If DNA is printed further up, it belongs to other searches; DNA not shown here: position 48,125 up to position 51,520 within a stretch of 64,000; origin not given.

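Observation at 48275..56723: Atypical Liv-type ABC importer: substrate-binding protein with tandem-duplicated LivJ-like domains plus an extra type-2 PBP-like domain, and a single 1241-aa fused LivH-LivM permease with large non-membrane inserts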

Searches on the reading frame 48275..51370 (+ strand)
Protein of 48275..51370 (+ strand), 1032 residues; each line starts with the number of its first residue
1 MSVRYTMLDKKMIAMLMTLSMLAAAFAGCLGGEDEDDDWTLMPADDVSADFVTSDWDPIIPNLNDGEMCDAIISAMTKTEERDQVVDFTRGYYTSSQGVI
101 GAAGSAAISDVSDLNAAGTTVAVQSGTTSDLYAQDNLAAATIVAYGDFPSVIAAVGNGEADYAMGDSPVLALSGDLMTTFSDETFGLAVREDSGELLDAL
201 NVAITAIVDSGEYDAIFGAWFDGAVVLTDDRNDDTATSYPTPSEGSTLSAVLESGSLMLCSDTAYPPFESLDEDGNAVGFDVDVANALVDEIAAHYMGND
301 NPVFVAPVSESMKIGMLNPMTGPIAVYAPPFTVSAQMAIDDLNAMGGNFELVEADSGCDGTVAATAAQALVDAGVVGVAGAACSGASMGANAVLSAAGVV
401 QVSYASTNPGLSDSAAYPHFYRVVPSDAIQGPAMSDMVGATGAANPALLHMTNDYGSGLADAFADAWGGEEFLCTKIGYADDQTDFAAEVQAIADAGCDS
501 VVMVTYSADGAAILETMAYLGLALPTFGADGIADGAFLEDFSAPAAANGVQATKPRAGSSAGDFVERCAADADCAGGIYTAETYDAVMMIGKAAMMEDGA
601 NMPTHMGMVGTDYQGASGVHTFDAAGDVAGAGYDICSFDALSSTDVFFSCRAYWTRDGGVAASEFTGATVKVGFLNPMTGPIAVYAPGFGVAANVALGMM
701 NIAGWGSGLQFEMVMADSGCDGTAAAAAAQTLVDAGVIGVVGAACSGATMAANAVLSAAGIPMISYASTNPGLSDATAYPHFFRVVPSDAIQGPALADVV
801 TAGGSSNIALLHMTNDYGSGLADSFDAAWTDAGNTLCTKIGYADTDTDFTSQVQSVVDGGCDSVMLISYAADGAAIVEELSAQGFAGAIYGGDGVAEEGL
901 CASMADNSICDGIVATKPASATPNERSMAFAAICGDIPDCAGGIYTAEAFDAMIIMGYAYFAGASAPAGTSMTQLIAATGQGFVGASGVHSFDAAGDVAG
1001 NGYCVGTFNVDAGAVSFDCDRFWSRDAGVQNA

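Call 7: search_protein_families(library=pfam, proteins=[window:48275-51370:+], max_evalue=0.01)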
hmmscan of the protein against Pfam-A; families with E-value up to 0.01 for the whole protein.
window:48275-51370:+ (1032 aa): 5 families
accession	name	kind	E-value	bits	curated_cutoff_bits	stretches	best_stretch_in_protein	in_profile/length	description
PF13458.12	Peripla_BP_6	-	1.6e-66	225.7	31.7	2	669-932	1-263/343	Periplasmic binding protein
PF01094.35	ANF_receptor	-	3.5e-61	207.6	25.4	2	334-638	5-350/353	Receptor family ligand binding region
PF00497.25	SBP_bac_3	-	1.3e-26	93.3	26.4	2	47-222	38-131/132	Bacterial extracellular solute-binding proteins, family 3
PF13433.12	Peripla_BP_5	-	2.7e-06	27.2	27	1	312-384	1-78/363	Periplasmic binding protein domain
PF10613.14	Lig_chan-Glu_bd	-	0.00053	20.5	30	1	53-98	64-108/115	Ligated ion channel L-glutamate- and glycine-binding site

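Call 11: find_homologous_proteins(query=window:48275-51370:+, max_evalue=1e-10)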
Query window:48275-51370:+ (1032 aa): 762 proteins with E <= 1e-10 among 8000 candidates; the best 120 are listed.
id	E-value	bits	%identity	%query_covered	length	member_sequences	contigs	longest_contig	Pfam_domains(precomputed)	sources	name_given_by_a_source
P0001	0.0e+0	2198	99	99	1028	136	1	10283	PF00497.26,PF01094.35,PF13433.13,PF13458.13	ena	-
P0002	0.0e+0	2139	96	100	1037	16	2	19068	PF00497.26,PF01094.35,PF13433.13,PF13458.13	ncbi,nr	ncbi:MAG TPA: hypothetical protein D7I15_06925 [Candidatus Poseidoniales archaeon]|nr:MAG TPA: hypot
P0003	0.0e+0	2132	95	100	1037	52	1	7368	PF00497.26,PF01094.35,PF13433.13,PF13458.13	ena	-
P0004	0.0e+0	1972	85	100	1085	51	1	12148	PF00497.26,PF01094.35,PF13433.13,PF13458.13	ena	-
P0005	0.0e+0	1948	88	99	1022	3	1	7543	PF00497.26,PF01094.35,PF13433.13,PF13458.13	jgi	-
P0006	0.0e+0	1937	87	99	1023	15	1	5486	PF00497.26,PF01094.35,PF13433.13,PF13458.13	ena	-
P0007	0.0e+0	1930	87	99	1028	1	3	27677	PF00497.26,PF01094.35,PF13433.13,PF13458.13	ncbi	-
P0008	0.0e+0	1915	86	99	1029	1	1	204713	PF00497.26,PF01094.35,PF13433.13,PF13458.13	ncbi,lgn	-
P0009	0.0e+0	1894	85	99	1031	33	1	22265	PF00497.26,PF01094.35,PF13433.13,PF13458.13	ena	-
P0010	0.0e+0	1872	84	99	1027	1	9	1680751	PF00497.26,PF01094.35,PF13433.13,PF13458.13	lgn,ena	-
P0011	0.0e+0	1834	83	99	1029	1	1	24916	PF00497.26,PF01094.35,PF13433.13,PF13458.13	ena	-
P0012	0.0e+0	1834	82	100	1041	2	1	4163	PF00497.26,PF01094.35,PF13433.13,PF13458.13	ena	-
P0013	0.0e+0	1834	82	100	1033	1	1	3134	PF00497.26,PF01094.35,PF13433.13,PF13458.13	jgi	jgi:branched-chain amino acid transport system substrate-binding protein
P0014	0.0e+0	1831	82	99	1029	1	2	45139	PF00497.26,PF01094.35,PF13433.13,PF13458.13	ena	-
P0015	0.0e+0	1829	82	99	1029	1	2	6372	PF00497.26,PF01094.35,PF13433.13,PF13458.13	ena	-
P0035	0.0e+0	1790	82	98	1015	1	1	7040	PF00497.26,PF01094.35,PF13458.13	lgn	-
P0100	0.0e+0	1663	74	99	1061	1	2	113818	PF00497.26,PF01094.35,PF13433.13,PF13458.13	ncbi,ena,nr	ncbi:MAG: hypothetical protein CND01_01205 [Marine Group II euryarchaeote MED-G34]|nr:MAG: hypotheti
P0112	0.0e+0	1641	74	98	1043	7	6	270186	PF00497.26,PF01094.35,PF13433.13,PF13458.13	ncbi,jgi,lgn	-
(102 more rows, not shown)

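Call 29: search_protein_families(library=ncbifam, proteins=[window:48275-51370:+], max_evalue=0.00001)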
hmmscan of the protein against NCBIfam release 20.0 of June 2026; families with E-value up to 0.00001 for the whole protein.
window:48275-51370:+ (1032 aa): 12 families
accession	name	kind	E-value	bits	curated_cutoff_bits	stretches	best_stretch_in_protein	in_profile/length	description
NF011933.0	PRK15404.1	subfamily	8.4e-61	206.1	477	2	666-1012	23-364/370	high-affinity branched-chain amino acid ABC transporter substrate-binding protein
TIGR01096.1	3A0103s03R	subfamily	1.2e-41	142.9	256.35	2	48-221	64-250/250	lysine/arginine/ornithine ABC transporter substrate-binding protein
NF041764.1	ArtI_Ecoli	equivalog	3.8e-26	92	522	2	46-222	59-242/243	arginine ABC transporter substrate-binding protein ArtI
NF011583.0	PRK15007.1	subfamily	3.6e-25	88.7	358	2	44-222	57-242/243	arginine ABC transporter substrate-binding protein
NF041765.1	ArtJ_Ecoli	equivalog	6.3e-25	88.2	510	2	49-222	62-242/243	arginine ABC transporter substrate-binding protein ArtJ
NF007029.0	PRK09495.1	equivalog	6.2e-23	81.8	303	1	54-222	70-244/248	glutamine ABC transporter substrate-binding protein GlnH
NF008426.0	PRK11260.1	equivalog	1.8e-20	73.3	312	2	46-225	79-264/266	cystine ABC transporter substrate-binding protein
NF011586.0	PRK15010.1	equivalog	6.1e-19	68.6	440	1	46-224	64-256/260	lysine/arginine/ornithine ABC transporter substrate-binding protein ArgT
NF011965.0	PRK15437.1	equivalog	1.4e-15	57.6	459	1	46-178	64-194/260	histidine ABC transporter substrate-binding protein HisJ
NF008885.0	PRK11917.1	equivalog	7.4e-08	32.3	373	0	63-161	96-195/259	bifunctional adhesin/ABC transporter aspartate/glutamate-binding protein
NF008063.0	PRK10797.1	subfamily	7.2e-07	28.7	375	0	59-224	98-273/302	glutamate/aspartate ABC transporter substrate-binding protein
TIGR03407.1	urea_ABC_UrtA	exception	7.7e-06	25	492.75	0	312-381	1-74/361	urea ABC transporter substrate-binding protein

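Call 31: find_encoding_contigs(protein=P0112, flank=9000, max_places=2)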
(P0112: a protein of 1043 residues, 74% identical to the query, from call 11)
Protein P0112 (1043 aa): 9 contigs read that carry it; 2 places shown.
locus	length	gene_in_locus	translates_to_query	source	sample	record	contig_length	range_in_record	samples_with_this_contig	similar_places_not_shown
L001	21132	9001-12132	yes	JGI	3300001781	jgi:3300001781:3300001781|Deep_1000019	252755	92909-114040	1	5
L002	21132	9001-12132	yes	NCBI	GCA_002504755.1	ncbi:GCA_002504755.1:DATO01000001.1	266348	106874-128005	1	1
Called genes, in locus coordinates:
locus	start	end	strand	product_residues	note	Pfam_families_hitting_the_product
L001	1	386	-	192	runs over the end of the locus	PF00929:RNase_T, PF13482:RNase_H_2 (faint)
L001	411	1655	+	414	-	PF00801:PKD, PF18911:PKD_4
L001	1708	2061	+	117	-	-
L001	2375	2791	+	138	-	PF13279:4HBT_2, PF03061:4HBT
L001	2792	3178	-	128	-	-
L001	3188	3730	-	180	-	-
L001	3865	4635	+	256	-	PF09754:PAC2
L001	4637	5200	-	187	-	PF01521:Fe-S_biosyn, PF01106:NifU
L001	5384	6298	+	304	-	PF04055:Radical_SAM, PF06463:Mob_synth_C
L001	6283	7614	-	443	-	PF02005:TRM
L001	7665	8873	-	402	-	PF00586:AIRS, PF02769:AIRS_C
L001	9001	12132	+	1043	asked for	PF00497:SBP_bac_3, PF01094:ANF_receptor, PF13433:Peripla_BP_5 (faint), PF13458:Peripla_BP_6, PF01094:ANF_receptor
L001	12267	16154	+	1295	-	PF02653:BPD_transp_2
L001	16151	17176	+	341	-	PF13476:AAA_23 (weak), PF00005:ABC_tran, PF12399:BCA_ABC_TP_C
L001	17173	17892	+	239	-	PF00005:ABC_tran, PF02463:SMC_N (weak), PF13304:AAA_21 (faint)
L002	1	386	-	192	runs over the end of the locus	PF00929:RNase_T, PF13482:RNase_H_2 (faint)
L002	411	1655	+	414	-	PF00801:PKD, PF18911:PKD_4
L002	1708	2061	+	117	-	-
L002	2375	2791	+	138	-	PF13279:4HBT_2, PF03061:4HBT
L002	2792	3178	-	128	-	-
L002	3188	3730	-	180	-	-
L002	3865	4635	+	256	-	PF09754:PAC2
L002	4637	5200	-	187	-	PF01521:Fe-S_biosyn, PF01106:NifU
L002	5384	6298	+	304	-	PF04055:Radical_SAM, PF06463:Mob_synth_C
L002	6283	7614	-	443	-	PF02005:TRM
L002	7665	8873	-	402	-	PF00586:AIRS, PF02769:AIRS_C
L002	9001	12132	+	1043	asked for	PF00497:SBP_bac_3, PF01094:ANF_receptor, PF13433:Peripla_BP_5 (faint), PF13458:Peripla_BP_6, PF01094:ANF_receptor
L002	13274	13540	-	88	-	-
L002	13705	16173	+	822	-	PF02653:BPD_transp_2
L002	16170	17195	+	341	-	PF13476:AAA_23 (weak), PF00005:ABC_tran, PF12399:BCA_ABC_TP_C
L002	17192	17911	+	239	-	PF00005:ABC_tran, PF02463:SMC_N (weak), PF13304:AAA_21 (faint)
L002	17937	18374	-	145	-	PF03479:PCC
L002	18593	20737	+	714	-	PF17207:MCM_OB, PF00493:MCM, PF01078:Mg_chelatase (weak), PF17855:MCM_lid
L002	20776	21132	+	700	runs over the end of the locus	PF02934:GatB_N, PF02637:GatB_Yqey, PF09424:YqeY (weak)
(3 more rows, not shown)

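Call 32: find_encoding_contigs(protein=P0100, flank=9000, max_places=2)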
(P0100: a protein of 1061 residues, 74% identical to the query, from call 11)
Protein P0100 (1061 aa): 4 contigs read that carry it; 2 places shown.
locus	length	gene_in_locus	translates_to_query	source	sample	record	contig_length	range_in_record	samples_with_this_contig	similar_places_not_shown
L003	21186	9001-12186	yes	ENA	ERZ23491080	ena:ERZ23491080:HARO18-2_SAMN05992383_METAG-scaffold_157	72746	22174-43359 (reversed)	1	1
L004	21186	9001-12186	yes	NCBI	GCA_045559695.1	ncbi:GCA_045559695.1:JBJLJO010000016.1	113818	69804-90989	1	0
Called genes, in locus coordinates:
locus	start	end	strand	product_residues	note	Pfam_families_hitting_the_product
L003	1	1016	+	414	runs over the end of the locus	PF00801:PKD, PF18911:PKD_4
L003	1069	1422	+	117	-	-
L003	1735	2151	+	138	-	PF13279:4HBT_2, PF03061:4HBT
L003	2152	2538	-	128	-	-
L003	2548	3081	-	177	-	-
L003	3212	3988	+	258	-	PF09754:PAC2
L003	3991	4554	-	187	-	PF01521:Fe-S_biosyn, PF01106:NifU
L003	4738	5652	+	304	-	PF04055:Radical_SAM, PF06463:Mob_synth_C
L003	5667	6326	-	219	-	PF05724:TPMT, PF13489:Methyltransf_23 (weak), PF08241:Methyltransf_11, PF08242:Methyltransf_12, PF13649:Methyltransf_25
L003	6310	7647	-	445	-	PF02005:TRM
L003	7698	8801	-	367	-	PF00586:AIRS, PF02769:AIRS_C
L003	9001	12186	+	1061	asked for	PF00497:SBP_bac_3, PF01094:ANF_receptor, PF13433:Peripla_BP_5 (faint), PF13458:Peripla_BP_6, PF01094:ANF_receptor, PF13458:Peripla_BP_6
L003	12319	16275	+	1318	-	PF02653:BPD_transp_2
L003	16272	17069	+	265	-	PF00005:ABC_tran, PF12399:BCA_ABC_TP_C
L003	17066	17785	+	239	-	PF00005:ABC_tran, PF02463:SMC_N (faint), PF13304:AAA_21 (weak)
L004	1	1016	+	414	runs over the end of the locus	PF00801:PKD, PF18911:PKD_4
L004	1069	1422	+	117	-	-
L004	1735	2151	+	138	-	PF13279:4HBT_2, PF03061:4HBT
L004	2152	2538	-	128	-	-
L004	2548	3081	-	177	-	-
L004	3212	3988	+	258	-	PF09754:PAC2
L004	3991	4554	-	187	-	PF01521:Fe-S_biosyn, PF01106:NifU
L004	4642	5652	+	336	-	PF04055:Radical_SAM, PF06463:Mob_synth_C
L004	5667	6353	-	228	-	PF13489:Methyltransf_23 (weak), PF05724:TPMT, PF08241:Methyltransf_11, PF08242:Methyltransf_12, PF13649:Methyltransf_25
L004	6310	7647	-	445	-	PF02005:TRM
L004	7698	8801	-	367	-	PF00586:AIRS, PF02769:AIRS_C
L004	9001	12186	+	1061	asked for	PF00497:SBP_bac_3, PF01094:ANF_receptor, PF13433:Peripla_BP_5 (faint), PF13458:Peripla_BP_6, PF01094:ANF_receptor, PF13458:Peripla_BP_6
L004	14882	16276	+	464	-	PF02653:BPD_transp_2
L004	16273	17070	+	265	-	PF00005:ABC_tran, PF12399:BCA_ABC_TP_C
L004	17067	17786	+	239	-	PF00005:ABC_tran, PF02463:SMC_N (faint), PF13304:AAA_21 (weak)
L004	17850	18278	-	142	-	PF03479:PCC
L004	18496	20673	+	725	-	PF17207:MCM_OB, PF00493:MCM, PF01078:Mg_chelatase (faint), PF07728:AAA_5 (weak), PF17855:MCM_lid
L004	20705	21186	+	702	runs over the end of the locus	PF02934:GatB_N, PF02938:GAD (weak), PF02637:GatB_Yqey, PF09424:YqeY (weak)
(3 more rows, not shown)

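Call 33: search_protein_representatives(protein=window:48275-51370:+)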
Query: 1032 residues. Proteins with E-value up to 0.001 (for the whole library): 21872; up to 1e-10: 5651; up to 1e-30: 179. The best 150 are listed.
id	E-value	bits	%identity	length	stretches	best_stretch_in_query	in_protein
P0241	0.0e+00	1012.0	69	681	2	4-440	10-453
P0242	2.2e-285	966.0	56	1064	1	12-1029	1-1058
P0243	4.1e-251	852.5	57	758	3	309-795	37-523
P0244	1.8e-250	850.5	62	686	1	356-1030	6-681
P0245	4.5e-224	763.1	54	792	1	309-1029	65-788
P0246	7.6e-214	729.2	59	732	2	311-682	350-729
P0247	1.1e-187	642.6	51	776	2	526-1029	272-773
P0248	1.2e-179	616.0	50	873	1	306-1028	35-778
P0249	5.5e-172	590.6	72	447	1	6-413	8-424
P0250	1.1e-163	563.2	45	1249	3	312-665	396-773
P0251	1.1e-151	523.5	64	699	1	45-447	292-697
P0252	3.0e-141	488.9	60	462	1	588-1029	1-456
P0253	1.3e-131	457.0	45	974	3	663-1012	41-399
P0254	7.8e-129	447.8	71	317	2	227-399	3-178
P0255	1.1e-117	410.9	70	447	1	34-309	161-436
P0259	1.8e-104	367.2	36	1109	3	669-1008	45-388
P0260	2.3e-95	337.0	63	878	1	33-305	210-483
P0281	4.2e-64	233.6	34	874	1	284-1016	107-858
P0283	1.7e-63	231.5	25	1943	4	301-853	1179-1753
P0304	2.5e-51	191.3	28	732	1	311-992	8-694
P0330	9.2e-40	153.0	28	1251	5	50-314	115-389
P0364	3.9e-35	137.7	26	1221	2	309-1005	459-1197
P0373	1.4e-34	135.8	30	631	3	667-999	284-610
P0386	1.7e-33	132.3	31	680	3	48-225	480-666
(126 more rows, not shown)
